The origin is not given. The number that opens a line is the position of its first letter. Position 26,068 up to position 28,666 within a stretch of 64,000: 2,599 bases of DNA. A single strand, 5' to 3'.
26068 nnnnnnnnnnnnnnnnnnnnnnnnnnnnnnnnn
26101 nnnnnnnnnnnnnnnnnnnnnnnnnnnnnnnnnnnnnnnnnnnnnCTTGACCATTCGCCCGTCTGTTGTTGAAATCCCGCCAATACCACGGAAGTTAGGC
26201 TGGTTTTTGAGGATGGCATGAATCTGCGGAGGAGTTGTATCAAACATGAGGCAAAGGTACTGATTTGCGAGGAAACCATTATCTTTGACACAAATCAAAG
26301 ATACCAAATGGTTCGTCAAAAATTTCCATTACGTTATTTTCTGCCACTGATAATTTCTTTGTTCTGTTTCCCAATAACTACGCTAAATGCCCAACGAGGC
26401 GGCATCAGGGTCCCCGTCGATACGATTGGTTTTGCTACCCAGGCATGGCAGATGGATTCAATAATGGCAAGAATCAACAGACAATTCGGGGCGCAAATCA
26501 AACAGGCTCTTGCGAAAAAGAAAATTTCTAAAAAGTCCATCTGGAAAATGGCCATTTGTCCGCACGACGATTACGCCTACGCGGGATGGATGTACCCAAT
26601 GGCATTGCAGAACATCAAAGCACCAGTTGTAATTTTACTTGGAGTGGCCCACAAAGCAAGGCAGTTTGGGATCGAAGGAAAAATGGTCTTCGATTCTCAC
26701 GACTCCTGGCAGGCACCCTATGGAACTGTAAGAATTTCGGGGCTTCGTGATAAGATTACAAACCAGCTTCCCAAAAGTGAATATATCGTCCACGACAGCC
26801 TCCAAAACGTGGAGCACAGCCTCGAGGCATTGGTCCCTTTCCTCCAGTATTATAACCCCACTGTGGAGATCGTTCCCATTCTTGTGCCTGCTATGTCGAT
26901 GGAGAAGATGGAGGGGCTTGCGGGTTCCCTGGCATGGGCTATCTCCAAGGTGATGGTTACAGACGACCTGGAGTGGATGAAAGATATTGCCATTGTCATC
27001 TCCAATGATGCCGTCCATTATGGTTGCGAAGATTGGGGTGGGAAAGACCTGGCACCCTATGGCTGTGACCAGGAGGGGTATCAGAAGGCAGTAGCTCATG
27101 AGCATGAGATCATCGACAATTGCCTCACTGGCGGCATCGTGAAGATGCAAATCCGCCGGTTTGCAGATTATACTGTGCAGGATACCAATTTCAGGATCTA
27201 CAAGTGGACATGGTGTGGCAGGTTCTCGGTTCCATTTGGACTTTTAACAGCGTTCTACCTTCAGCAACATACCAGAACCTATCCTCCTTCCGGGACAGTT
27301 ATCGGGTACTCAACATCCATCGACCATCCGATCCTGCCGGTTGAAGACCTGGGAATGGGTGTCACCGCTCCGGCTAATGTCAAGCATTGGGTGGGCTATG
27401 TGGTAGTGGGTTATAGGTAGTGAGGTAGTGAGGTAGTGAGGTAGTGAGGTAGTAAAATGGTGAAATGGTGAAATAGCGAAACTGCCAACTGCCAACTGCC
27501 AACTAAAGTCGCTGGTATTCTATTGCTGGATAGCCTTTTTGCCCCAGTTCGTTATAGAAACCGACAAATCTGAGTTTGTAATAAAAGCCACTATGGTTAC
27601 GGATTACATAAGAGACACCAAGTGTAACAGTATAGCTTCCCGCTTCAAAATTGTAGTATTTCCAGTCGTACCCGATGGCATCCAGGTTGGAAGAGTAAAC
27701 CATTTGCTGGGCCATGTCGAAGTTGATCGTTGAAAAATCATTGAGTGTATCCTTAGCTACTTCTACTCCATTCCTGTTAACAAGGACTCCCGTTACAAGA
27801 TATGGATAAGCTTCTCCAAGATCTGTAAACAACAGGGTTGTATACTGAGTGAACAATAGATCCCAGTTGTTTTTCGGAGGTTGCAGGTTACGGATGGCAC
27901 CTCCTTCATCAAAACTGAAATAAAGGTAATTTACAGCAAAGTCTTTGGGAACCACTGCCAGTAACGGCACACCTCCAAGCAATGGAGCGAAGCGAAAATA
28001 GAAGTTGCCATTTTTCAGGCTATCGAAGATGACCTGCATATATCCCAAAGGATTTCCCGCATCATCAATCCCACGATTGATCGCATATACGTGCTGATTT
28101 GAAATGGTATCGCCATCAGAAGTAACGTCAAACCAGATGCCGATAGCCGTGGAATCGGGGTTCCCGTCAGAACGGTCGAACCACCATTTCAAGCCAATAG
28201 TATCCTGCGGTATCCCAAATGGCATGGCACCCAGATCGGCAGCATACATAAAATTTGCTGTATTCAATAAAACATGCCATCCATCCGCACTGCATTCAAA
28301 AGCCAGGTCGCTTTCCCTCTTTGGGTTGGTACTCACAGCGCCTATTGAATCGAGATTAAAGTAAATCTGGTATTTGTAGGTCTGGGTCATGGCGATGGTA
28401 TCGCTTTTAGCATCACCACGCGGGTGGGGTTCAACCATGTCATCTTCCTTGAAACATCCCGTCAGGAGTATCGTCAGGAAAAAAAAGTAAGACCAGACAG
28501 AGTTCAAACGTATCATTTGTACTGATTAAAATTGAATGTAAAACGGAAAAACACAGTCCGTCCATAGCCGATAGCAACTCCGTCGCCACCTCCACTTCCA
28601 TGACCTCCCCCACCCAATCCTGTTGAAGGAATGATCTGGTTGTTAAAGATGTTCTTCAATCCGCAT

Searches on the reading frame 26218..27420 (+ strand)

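Call 60: search_protein_families(library=pfam, proteins=[window:26218-27420:+], max_evalue=0.01)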
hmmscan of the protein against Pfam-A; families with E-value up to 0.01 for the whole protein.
window:26218-27420:+ (400 aa): 1 family
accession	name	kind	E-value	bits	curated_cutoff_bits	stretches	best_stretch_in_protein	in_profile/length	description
PF01875.22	Memo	-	4.4e-23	82.3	27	1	91-367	17-252/269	Memo-like protein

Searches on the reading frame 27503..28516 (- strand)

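Call 60: search_protein_families(library=pfam, proteins=[window:27503-28516:-], max_evalue=0.01)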
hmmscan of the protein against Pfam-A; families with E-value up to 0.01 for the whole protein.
window:27503-28516:- (337 aa): 1 family
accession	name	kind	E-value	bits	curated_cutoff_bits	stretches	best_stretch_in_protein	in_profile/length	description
PF14064.11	HmuY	-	2.2e-07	31.6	27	1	196-334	4-157/157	HmuY protein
